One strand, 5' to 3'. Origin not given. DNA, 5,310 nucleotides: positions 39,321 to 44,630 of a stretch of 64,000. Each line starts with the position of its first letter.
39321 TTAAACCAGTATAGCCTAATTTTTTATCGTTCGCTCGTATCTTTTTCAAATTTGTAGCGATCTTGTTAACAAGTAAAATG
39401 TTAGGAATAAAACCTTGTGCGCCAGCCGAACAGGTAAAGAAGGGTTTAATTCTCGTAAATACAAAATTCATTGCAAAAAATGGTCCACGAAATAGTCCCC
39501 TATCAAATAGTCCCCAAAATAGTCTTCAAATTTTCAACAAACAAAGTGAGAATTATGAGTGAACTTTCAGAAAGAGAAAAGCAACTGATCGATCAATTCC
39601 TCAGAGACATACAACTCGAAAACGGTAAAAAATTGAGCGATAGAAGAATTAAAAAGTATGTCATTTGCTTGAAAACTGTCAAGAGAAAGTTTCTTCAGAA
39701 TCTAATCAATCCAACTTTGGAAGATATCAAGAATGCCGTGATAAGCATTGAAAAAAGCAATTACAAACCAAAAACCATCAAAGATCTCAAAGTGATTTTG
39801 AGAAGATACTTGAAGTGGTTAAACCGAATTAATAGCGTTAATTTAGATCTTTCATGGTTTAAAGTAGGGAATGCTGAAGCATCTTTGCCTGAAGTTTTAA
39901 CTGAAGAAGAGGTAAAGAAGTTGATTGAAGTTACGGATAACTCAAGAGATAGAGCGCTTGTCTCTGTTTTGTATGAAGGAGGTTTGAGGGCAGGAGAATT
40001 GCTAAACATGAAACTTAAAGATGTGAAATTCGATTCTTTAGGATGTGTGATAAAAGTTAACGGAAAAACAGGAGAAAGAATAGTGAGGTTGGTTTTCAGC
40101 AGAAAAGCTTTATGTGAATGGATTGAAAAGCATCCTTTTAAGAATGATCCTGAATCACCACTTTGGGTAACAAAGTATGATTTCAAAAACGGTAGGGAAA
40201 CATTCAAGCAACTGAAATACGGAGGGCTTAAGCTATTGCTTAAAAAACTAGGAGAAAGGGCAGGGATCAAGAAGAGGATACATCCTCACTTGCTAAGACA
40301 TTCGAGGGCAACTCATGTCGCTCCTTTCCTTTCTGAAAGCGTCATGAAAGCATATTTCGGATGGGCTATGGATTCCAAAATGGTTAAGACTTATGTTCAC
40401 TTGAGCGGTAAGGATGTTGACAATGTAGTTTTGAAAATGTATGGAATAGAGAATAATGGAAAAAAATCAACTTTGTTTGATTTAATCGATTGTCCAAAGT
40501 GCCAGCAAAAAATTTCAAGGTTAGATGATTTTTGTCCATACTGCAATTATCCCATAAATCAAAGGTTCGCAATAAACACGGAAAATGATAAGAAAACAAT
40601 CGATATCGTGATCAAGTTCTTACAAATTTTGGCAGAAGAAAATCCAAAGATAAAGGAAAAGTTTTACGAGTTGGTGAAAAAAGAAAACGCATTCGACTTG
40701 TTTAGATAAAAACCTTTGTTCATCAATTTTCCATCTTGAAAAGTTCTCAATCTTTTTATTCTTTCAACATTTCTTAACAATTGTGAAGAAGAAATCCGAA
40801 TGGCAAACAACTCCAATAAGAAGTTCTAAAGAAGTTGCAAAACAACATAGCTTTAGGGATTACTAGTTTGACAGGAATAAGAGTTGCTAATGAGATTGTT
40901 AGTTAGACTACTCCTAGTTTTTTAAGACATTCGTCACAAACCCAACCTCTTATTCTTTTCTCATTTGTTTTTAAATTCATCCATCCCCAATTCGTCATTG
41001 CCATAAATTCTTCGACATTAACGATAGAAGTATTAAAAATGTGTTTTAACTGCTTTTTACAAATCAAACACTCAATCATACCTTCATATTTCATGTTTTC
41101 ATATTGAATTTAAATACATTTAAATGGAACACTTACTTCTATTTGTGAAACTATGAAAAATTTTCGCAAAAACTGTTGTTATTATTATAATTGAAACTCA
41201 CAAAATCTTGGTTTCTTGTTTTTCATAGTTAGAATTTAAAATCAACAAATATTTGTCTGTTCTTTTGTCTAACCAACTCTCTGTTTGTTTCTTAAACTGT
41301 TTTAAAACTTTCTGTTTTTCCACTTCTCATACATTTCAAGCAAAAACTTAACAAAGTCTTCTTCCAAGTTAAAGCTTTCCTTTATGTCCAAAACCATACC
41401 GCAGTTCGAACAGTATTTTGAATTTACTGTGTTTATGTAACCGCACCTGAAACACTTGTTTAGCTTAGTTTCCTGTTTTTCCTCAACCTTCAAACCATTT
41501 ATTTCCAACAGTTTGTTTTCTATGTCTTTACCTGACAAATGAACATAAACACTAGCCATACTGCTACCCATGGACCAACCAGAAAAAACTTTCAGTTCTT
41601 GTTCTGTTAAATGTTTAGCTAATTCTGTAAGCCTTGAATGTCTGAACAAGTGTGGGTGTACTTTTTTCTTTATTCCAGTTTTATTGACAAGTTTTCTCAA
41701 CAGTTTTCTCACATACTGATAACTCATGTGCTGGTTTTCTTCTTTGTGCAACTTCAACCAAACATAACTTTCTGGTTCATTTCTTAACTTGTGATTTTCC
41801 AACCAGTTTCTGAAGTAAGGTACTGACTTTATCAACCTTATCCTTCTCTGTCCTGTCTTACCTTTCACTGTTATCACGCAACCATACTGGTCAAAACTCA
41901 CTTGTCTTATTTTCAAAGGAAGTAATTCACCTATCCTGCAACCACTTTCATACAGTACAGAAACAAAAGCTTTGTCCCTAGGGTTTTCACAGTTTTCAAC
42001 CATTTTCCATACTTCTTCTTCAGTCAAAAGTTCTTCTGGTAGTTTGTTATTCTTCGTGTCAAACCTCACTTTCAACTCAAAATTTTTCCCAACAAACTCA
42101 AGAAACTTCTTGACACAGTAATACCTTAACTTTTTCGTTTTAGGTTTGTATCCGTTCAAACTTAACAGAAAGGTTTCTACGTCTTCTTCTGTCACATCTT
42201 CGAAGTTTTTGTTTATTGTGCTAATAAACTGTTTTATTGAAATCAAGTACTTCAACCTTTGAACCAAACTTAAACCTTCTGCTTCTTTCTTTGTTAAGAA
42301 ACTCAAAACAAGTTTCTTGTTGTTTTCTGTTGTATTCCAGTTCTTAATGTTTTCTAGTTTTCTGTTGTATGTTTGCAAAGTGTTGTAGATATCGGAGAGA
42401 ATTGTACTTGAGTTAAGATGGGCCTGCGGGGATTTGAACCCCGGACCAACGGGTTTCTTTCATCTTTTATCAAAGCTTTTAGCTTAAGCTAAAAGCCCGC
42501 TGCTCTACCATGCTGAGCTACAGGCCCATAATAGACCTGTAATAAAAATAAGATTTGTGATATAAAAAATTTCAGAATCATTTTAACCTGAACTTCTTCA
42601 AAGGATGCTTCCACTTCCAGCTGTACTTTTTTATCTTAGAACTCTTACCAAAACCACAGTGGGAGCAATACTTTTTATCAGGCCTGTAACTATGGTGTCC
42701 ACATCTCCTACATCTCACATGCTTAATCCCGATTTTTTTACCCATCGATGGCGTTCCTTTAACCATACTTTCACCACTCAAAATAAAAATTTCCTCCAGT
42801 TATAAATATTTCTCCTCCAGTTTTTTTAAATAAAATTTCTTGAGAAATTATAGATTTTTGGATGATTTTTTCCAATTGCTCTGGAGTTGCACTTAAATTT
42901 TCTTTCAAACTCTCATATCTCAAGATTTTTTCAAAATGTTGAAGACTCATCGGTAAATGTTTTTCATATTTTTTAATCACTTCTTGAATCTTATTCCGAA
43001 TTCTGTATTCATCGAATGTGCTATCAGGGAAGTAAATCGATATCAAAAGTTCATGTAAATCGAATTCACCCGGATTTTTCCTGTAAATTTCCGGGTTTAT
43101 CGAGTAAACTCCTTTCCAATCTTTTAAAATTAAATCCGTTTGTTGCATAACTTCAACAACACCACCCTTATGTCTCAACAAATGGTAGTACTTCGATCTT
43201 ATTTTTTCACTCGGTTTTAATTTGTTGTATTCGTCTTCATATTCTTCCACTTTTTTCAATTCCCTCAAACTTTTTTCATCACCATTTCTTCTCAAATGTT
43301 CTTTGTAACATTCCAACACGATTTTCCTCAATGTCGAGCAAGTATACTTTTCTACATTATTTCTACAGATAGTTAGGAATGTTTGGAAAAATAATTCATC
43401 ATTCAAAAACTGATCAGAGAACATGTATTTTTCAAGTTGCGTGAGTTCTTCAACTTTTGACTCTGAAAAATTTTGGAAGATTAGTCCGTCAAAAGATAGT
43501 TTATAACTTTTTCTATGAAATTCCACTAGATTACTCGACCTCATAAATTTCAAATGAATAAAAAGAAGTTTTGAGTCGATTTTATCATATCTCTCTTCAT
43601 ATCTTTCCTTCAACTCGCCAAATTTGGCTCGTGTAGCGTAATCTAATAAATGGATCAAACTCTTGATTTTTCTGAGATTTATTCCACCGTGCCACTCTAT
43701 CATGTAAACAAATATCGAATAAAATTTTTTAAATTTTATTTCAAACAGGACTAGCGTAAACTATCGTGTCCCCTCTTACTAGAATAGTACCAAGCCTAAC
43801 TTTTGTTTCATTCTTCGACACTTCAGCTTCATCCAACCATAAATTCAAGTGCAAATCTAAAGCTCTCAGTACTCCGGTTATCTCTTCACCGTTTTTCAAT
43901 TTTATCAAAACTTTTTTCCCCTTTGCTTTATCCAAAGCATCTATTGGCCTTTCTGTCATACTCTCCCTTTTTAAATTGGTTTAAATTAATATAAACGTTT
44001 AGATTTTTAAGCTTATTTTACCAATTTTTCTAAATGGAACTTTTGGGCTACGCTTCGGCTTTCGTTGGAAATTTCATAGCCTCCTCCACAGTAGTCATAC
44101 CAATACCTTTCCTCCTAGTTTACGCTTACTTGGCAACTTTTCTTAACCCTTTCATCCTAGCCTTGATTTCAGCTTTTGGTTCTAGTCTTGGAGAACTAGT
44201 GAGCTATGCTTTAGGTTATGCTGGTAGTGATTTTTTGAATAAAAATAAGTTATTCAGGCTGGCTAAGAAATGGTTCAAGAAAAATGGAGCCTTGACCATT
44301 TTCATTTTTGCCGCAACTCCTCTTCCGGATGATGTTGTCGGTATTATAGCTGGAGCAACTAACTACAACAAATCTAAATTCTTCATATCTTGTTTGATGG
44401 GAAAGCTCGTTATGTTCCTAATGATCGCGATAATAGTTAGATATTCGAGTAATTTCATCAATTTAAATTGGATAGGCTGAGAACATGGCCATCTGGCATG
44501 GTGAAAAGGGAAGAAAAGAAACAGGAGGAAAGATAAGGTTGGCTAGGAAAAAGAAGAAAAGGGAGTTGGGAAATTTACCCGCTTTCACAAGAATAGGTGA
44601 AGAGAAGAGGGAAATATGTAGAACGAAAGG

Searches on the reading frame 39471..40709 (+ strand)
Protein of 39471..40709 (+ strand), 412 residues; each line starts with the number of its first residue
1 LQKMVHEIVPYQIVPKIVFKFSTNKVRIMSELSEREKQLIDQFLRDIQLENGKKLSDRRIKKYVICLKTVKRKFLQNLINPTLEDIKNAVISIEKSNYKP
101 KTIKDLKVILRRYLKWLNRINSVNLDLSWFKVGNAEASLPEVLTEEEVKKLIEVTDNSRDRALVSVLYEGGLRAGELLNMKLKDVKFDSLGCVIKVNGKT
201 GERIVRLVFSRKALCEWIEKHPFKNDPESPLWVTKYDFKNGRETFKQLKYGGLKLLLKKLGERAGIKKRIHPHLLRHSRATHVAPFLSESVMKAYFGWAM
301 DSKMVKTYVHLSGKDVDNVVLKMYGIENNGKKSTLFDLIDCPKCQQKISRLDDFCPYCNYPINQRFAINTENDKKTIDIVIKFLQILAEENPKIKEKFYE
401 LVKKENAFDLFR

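Call 10: search_protein_families(library=pfam, proteins=[window:39471-40709:+], max_evalue=0.01)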
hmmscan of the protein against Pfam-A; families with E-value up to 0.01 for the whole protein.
window:39471-40709:+ (412 aa): 5 families
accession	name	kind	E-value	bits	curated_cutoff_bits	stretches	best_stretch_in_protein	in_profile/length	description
PF00589.27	Phage_integrase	-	5.2e-23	82.1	27.1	1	142-312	2-169/172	Phage integrase family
PF13248.11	Zn_ribbon_3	-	0.00071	19.4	27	1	340-361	4-25/26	zinc-ribbon domain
PF11917.13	DUF3435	-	0.0022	17.5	25.8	1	246-322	171-250/418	Protein of unknown function (DUF3435)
PF12773.13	DZR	-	0.0025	18.4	27.3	1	341-359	27-45/45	Double zinc ribbon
PF13240.11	Zn_Ribbon_1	-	0.0074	16.5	25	0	341-361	2-22/23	zinc-ribbon domain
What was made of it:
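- Checked: Four intact Phage_integrase ORFs exist (call 10): 39471-40709 (+), 41302-42378 (-), 58967/59003-60208 (+) and 62762-63838 (+).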

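Call 65: search_protein_families(library=ncbifam, proteins=[window:39471-40709:+], max_evalue=0.01)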
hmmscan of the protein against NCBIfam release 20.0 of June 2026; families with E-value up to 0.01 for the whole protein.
window:39471-40709:+ (412 aa): 10 families
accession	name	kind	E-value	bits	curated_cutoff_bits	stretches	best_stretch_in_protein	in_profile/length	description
NF040815.2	recomb_XerA_Arch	equivalog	4.6e-37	128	220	1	53-283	10-226/263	site-specific tyrosine recombinase/integron integrase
TIGR02224.1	recomb_XerC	equivalog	7.8e-28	97.7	335.15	1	49-283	7-249/295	tyrosine recombinase XerC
TIGR02225.1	recomb_XerD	equivalog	2.1e-27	96.2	329.6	1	42-283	2-246/290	site-specific tyrosine recombinase XerD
NF001399.0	PRK00283.1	subfamily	9.9e-27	93.9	279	1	35-283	4-255/300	tyrosine recombinase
TIGR02249.1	integrase_gron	subfamily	1.7e-14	53.9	265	2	125-207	83-165/315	integron integrase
NF002331.0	PRK01287.1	subfamily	2.2e-11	43.3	371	1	104-283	101-284/365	site-specific tyrosine recombinase XerC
NF003462.0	PRK05084.1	equivalog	3.4e-11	42.5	267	1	155-320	192-353/360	tyrosine recombinase XerS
NF011946.0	PRK15417.1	equivalog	2.3e-08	33.6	435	1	126-201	97-173/337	integron integrase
NF007370.0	PRK09870.1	subfamily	1.7e-05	24.5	221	1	140-284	10-152/200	tyrosine-type DNA invertase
NF007371.0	PRK09871.1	subfamily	0.00013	21.6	222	1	155-284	23-147/198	tyrosine-type DNA invertase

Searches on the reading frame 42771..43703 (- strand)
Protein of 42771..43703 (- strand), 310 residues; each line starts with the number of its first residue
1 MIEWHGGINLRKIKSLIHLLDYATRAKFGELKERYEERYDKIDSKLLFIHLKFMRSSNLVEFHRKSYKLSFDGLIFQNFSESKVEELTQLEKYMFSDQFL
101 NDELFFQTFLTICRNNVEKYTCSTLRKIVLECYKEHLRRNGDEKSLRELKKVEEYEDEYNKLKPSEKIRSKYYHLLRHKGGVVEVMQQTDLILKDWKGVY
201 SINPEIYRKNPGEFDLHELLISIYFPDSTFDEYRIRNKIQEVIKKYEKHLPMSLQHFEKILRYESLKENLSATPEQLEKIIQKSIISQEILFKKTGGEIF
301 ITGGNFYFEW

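Call 27: find_encoding_contigs(protein=window:42771-43703:-, flank=10000, max_places=8)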
Protein window:42771-43703:- (310 aa): no gene with exactly this product is on record in the collection.

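Call 34: search_protein_families(library=pfam, proteins=[window:42771-43703:-], max_evalue=0.00001)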
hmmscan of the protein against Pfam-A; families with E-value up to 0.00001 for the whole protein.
window:42771-43703:- (310 aa): 0 families

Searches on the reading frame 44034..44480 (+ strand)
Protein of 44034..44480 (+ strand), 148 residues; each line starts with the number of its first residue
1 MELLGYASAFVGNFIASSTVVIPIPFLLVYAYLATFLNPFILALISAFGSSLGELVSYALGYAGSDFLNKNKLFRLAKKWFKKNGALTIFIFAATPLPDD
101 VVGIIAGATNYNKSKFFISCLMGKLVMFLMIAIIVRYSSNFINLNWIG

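Call 42: find_encoding_contigs(protein=window:44034-44480:+, flank=10000, max_places=8)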
Protein window:44034-44480:+ (148 aa): 4 contigs read that carry it; 4 places shown.
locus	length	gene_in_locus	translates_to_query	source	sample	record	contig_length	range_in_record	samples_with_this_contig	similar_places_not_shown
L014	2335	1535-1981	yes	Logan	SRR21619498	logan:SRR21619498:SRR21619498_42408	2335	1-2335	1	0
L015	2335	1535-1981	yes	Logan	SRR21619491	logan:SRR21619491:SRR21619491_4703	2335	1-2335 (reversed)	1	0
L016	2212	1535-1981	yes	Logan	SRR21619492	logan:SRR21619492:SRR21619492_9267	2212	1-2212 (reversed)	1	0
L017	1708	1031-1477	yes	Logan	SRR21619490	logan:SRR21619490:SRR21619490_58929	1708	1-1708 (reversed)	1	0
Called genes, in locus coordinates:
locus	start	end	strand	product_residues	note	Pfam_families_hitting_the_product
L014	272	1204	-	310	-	-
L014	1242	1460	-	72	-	PF01423:LSM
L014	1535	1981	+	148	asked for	PF09335:VTT_dom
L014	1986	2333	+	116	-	?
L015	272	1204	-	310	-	-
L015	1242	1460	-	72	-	PF01423:LSM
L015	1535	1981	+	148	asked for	PF09335:VTT_dom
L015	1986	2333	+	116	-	?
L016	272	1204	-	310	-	-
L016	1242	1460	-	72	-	PF01423:LSM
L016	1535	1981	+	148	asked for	PF09335:VTT_dom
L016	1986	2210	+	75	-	?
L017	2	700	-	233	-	?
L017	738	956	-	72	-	PF01423:LSM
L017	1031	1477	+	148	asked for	PF09335:VTT_dom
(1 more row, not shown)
